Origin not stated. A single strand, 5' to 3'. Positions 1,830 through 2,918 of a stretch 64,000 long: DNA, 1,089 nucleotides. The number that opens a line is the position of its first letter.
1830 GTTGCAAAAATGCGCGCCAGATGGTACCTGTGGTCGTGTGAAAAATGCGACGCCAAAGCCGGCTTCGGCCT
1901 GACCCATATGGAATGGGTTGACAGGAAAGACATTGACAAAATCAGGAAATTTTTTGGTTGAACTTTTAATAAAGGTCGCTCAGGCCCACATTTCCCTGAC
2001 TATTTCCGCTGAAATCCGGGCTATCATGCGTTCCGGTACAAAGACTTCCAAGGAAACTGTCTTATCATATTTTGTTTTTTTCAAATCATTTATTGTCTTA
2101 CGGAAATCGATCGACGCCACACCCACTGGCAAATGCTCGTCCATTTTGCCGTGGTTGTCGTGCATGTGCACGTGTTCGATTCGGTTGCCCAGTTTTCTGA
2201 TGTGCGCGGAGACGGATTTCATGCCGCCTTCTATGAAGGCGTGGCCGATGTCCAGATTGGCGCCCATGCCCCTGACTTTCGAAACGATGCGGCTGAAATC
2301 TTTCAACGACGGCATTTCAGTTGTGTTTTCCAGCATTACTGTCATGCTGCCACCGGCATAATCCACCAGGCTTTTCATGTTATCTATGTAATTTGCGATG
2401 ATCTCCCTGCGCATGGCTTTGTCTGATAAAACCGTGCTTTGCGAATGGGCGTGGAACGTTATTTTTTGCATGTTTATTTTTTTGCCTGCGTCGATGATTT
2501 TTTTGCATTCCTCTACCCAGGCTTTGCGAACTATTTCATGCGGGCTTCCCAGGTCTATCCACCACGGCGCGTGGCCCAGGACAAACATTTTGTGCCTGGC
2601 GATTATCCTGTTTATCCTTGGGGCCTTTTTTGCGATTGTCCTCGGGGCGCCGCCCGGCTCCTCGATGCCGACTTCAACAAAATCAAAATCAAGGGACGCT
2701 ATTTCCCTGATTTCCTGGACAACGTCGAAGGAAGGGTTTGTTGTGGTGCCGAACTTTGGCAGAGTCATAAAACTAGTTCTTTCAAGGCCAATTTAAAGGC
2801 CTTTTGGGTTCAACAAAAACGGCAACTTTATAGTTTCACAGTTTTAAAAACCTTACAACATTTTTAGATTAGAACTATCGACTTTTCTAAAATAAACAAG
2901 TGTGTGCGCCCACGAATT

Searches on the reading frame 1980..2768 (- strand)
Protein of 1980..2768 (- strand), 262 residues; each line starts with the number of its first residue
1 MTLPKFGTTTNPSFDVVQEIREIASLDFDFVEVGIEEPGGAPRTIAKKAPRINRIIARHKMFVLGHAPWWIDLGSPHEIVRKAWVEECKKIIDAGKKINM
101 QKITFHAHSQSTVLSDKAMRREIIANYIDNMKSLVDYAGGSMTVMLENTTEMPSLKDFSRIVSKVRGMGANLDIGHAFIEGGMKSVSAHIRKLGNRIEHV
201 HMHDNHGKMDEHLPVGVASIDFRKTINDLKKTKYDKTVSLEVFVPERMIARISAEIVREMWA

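Call 60: search_protein_families(library=pfam, proteins=[window:1980-2768:-])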
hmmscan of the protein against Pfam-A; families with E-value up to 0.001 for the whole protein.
window:1980-2768:- (262 aa): 1 family
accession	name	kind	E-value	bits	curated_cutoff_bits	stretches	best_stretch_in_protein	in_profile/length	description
PF01261.30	AP_endonuc_2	-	1.2e-32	114.1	31.1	1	21-255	2-244/249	Xylose isomerase-like TIM barrel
